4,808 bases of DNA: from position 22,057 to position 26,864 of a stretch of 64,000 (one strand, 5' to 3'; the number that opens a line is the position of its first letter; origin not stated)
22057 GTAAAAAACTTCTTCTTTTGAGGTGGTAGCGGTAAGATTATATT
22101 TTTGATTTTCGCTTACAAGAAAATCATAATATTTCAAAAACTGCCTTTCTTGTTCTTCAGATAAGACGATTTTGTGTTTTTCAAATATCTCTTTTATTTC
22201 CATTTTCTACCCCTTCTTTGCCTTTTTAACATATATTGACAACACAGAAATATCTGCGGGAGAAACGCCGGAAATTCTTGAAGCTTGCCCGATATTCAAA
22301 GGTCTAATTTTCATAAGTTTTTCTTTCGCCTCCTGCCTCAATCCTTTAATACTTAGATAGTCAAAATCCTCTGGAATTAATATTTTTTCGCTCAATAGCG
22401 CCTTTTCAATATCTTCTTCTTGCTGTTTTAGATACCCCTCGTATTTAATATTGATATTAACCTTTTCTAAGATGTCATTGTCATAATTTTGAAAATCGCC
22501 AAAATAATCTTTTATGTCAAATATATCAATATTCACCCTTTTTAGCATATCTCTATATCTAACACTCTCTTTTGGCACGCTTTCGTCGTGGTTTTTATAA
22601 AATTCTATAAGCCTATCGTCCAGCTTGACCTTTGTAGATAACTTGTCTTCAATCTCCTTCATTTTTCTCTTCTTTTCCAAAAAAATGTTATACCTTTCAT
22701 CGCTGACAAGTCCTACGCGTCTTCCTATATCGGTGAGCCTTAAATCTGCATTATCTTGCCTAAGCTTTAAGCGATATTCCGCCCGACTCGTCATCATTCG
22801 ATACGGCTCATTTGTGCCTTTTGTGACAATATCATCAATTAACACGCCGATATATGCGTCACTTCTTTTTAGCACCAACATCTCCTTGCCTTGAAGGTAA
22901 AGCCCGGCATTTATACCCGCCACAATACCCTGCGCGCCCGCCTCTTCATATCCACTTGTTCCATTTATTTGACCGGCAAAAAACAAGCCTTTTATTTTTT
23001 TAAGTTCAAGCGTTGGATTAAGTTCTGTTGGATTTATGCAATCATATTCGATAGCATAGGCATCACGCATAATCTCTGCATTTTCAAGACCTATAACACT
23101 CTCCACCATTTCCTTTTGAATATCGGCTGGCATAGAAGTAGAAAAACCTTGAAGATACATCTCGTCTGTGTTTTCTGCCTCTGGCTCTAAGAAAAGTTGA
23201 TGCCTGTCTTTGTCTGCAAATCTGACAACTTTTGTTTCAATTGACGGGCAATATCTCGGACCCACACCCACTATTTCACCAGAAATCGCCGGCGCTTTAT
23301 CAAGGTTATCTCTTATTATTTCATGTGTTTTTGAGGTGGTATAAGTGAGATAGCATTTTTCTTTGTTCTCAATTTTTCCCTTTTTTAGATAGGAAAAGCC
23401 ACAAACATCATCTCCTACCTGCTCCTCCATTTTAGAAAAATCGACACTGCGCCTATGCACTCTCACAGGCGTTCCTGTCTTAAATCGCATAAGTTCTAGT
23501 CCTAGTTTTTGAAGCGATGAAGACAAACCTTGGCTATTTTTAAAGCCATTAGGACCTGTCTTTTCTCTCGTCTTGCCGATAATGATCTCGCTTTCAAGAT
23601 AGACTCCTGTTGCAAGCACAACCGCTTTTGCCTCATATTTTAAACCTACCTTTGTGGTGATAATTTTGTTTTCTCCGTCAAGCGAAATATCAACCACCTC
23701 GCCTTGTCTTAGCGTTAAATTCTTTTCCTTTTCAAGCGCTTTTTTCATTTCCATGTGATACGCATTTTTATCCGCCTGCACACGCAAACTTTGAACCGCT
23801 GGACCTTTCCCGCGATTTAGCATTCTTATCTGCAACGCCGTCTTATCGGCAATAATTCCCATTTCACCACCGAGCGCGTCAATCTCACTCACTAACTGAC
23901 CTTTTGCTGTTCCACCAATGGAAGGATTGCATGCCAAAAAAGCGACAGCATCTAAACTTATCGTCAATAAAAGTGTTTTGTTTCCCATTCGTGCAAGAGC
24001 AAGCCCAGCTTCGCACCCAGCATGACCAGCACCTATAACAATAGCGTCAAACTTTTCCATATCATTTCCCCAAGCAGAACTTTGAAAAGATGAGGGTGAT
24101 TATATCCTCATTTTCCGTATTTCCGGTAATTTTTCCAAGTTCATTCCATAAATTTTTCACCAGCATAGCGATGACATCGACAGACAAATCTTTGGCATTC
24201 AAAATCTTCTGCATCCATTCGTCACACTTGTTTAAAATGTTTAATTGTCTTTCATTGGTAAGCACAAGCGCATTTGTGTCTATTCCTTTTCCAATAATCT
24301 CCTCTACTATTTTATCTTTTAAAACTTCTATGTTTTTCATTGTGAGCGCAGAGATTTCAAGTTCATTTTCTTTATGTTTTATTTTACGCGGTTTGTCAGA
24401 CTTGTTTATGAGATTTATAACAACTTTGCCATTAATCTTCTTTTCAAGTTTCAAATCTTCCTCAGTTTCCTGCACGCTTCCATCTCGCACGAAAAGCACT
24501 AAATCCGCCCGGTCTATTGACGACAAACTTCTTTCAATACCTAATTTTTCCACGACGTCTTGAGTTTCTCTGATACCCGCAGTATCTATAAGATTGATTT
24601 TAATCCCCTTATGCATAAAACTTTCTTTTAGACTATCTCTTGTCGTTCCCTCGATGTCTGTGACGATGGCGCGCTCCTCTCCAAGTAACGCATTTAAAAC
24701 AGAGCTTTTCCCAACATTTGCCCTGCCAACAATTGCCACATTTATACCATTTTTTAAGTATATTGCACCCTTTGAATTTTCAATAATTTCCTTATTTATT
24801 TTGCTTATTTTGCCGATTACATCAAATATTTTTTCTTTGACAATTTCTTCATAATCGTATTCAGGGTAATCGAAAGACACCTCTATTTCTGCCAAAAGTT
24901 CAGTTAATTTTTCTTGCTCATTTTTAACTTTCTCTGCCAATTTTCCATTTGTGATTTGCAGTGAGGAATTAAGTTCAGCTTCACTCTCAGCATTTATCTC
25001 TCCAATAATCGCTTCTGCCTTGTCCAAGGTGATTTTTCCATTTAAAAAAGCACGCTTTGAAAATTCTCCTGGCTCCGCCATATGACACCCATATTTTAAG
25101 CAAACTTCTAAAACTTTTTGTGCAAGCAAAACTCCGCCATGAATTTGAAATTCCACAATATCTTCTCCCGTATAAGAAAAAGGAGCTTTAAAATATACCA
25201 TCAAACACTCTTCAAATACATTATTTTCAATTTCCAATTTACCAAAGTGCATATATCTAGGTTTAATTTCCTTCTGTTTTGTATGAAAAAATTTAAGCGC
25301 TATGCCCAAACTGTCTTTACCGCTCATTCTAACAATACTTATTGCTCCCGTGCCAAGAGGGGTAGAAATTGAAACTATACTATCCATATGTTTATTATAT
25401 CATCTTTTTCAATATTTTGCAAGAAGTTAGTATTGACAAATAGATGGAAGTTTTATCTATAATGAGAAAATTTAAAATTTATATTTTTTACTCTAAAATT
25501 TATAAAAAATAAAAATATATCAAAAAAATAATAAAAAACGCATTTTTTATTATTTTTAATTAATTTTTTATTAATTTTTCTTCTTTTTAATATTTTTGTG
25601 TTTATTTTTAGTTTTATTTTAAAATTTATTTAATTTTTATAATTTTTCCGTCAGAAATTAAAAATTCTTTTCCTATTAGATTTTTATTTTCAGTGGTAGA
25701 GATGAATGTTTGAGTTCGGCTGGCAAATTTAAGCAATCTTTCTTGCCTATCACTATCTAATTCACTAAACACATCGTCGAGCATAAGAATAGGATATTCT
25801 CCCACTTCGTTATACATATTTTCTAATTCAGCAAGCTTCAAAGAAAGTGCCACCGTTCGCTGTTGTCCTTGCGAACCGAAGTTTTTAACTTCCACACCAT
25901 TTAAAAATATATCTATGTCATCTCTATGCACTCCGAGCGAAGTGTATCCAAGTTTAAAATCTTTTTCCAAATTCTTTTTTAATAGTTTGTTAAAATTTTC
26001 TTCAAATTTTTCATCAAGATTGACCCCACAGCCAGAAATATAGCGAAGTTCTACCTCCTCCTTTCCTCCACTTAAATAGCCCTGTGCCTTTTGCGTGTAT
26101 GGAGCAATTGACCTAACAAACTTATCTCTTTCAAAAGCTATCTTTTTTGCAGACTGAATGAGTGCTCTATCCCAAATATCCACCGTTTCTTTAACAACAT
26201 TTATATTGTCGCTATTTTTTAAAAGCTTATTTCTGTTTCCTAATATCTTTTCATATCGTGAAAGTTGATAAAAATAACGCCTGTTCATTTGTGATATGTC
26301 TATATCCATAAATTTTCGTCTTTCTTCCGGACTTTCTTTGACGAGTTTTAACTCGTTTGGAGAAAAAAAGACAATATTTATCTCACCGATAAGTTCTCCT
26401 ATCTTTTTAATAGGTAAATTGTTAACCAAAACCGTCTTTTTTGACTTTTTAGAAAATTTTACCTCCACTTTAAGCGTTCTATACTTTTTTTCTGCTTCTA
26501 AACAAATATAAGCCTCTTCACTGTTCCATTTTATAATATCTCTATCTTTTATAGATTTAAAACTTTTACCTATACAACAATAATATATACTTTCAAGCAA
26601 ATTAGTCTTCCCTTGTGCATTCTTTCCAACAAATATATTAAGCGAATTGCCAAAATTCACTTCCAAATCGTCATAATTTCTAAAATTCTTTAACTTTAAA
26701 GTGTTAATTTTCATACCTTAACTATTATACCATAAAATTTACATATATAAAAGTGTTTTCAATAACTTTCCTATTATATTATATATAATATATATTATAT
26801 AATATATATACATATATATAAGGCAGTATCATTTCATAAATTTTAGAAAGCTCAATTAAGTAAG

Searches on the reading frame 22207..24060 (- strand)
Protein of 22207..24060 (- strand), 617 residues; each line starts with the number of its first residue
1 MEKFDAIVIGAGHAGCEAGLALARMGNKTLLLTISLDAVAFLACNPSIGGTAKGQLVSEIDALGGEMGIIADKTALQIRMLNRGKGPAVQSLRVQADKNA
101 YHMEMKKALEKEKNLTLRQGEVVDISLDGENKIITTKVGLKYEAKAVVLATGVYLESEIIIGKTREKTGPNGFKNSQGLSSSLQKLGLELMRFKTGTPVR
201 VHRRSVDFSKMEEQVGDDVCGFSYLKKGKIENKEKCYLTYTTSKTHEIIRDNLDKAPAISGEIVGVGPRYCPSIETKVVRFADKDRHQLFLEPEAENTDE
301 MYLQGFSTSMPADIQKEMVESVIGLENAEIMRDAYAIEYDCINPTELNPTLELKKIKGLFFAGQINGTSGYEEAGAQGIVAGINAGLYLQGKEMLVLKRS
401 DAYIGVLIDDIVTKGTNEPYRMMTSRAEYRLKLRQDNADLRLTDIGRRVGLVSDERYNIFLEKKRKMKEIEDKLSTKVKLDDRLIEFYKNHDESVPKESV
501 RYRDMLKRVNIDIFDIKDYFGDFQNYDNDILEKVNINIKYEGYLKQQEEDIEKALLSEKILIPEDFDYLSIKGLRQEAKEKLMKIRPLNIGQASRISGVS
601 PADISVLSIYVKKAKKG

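Call 8: search_protein_families(library=ncbifam, proteins=[window:22207-24060:-])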
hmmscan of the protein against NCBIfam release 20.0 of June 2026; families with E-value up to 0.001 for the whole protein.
window:22207-24060:- (617 aa): 8 families
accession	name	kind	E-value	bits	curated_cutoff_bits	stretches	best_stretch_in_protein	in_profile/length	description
TIGR00136.1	mnmG_gidA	equivalog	4.1e-252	838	524.85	1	4-614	1-615/616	tRNA uridine-5-carboxymethylaminomethyl(34) synthesis enzyme MnmG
NF003739.0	PRK05335.1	equivalog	2e-23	82.8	262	1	297-418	272-392/441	methylenetetrahydrofolate--tRNA-(uracil(54)-C(5))-methyltransferase (FADH(2)-oxidizing) TrmFO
TIGR00137.1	gid_trmFO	equivalog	9.5e-23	80.7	428.65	1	301-418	273-390/433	FADH(2)-oxidizing methylenetetrahydrofolate--tRNA-(uracil(54)-C(5))-methyltransferase TrmFO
TIGR01377.1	soxA_mon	subfamily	2.9e-06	26.3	479.65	1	4-33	1-30/381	amino oxidase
TIGR02032.1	GG-red-SF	subfamily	1.7e-05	24.6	158.8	1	4-153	1-147/297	geranylgeranyl reductase family protein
TIGR01292.1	TRX_reduct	equivalog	6.3e-05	21.9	343.45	0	5-33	2-30/300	thioredoxin-disulfide reductase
TIGR03143.1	AhpF_homolog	hypoth_equivalog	0.00012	20.8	687.65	0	103-153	64-112/555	putative alkyl hydroperoxide reductase F subunit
TIGR03378.1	glycerol3P_GlpB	equivalog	0.00068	18.7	174.15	0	4-41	1-38/419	anaerobic glycerol-3-phosphate dehydrogenase subunit GlpB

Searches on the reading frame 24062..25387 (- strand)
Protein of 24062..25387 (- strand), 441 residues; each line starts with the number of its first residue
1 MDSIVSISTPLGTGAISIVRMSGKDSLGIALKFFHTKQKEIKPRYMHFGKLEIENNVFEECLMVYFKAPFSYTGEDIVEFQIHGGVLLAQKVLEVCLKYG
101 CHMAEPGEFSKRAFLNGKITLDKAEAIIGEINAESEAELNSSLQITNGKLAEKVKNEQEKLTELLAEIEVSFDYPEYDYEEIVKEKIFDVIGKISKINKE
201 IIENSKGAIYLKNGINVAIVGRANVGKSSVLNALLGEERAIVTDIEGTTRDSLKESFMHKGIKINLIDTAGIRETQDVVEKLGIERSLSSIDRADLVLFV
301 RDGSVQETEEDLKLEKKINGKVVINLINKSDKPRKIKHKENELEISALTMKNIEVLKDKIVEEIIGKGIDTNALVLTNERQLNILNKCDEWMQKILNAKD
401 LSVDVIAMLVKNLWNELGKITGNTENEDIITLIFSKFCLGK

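Call 8: search_protein_families(library=ncbifam, proteins=[window:24062-25387:-])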
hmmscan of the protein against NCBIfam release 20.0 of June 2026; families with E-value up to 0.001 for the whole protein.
window:24062-25387:- (441 aa): 18 families
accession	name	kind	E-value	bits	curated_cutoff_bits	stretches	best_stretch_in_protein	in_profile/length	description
TIGR00450.1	mnmE_trmE_thdF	equivalog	1.3e-110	370.5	252.6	1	9-441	2-446/446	tRNA uridine-5-carboxymethylaminomethyl(34) synthesis GTPase MnmE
NF003661.0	PRK05291.1-3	equivalog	2e-103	347.1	380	1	1-441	3-448/448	tRNA uridine-5-carboxymethylaminomethyl(34) synthesis GTPase MnmE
TIGR03594.1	GTPase_EngA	equivalog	1.4e-35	123.2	306.7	1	203-343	162-308/432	ribosome biogenesis GTPase Der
TIGR00231.1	small_GTP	domain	1.2e-24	87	42.5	1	214-361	3-155/164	GTP-binding protein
TIGR03918.1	GTP_HydF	equivalog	2.3e-23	82.7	325.55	1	215-365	8-168/392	[FeFe] hydrogenase H-cluster maturation GTPase HydF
NF007071.0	PRK09518.1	equivalog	2.5e-21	75.9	953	1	202-332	432-567/706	bifunctional cytidylate kinase/GTPase Der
NF000908.1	PRK00089.1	equivalog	5.7e-21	75.1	237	1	216-357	5-160/291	GTPase Era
NF002828.0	PRK03003.1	equivalog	2.6e-19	69.2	631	1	213-333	212-337/477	ribosome biogenesis GTPase Der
TIGR00436.1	era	equivalog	1.1e-17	64.3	116.25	1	216-356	2-155/270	GTPase Era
TIGR03596.1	GTPase_YlqF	equivalog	2.8e-10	40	208.2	1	184-272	88-173/276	ribosome biogenesis GTPase YlqF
TIGR03156.1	GTP_HflX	equivalog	1.7e-09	37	216.75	1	183-363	159-350/351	GTPase HflX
TIGR03598.1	GTPase_YsxC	equivalog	4.7e-08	32.9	124.45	1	211-352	15-161/186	ribosome biogenesis GTP-binding protein YihA/YsxC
TIGR03597.1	GTPase_YqeH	equivalog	3e-07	29.9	297.4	1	212-282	153-225/361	ribosome biogenesis GTPase YqeH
TIGR00437.1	feoB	equivalog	3.2e-07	29.5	315.65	1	221-395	1-185/594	ferrous iron transport protein B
TIGR00993.1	3a0901s04IAP86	subfamily_domain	2.1e-06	26.2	660.7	1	206-276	110-180/763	chloroplast protein import component Toc86/159, G and M domains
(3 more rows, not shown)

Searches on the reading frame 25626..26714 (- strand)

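Call 8: search_protein_families(library=ncbifam, proteins=[window:25626-26714:-])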
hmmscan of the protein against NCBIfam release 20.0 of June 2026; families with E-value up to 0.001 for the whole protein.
window:25626-26714:- (362 aa): 13 families
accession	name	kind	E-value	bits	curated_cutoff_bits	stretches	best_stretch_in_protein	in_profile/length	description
TIGR00611.2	recf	equivalog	2e-109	365.9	172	1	3-341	1-339/339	DNA replication/repair protein RecF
NF010680.0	PRK14079.1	equivalog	2.4e-65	220.9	386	1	1-353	1-338/349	recombination protein F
NF003034.1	PRK03918.1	equivalog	1.8e-10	39.5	700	1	1-90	1-93/878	DNA double-strand break repair ATPase Rad50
NF041034.1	Rad50_Sulf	equivalog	2.1e-10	39.1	1000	1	1-99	1-99/872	DNA double-strand break repair ATPase Rad50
NF041760.1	PtuA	equivalog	2.3e-10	40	500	1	2-46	51-95/524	retron Ec78 anti-phage system effector ATPase PtuA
NF045487.1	ASRP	equivalog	4.8e-10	38.7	300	1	15-83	6-67/593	archaea-specific SMC-related protein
NF053563.1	Rkd4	equivalog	7.7e-09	34.2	860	1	2-98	2-104/747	arcadin-4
NF002572.0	PRK02224.1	equivalog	8.8e-09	34.2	1087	1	1-93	1-93/888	DNA double-strand break repair ATPase Rad50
NF002244.0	PRK01156.1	equivalog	9.7e-09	33.9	847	1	1-94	1-93/895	DNA double-strand break repair ATPase Rad50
NF041035.1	Rad50_Halo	equivalog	2e-07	29.8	1000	1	1-90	1-90/883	DNA double-strand break repair ATPase Rad50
TIGR00618.1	sbcc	subfamily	2.7e-05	22.3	478.5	1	1-52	1-55/1043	exonuclease subunit SbcC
NF038234.1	retron_eff_Eco8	equivalog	2.8e-05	22.9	250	1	1-46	1-46/679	retron Eco8 family effector endonuclease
NF010068.0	PRK13548.1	equivalog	0.00076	18.6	261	0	281-333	139-188/261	heme ABC transporter ATP-binding protein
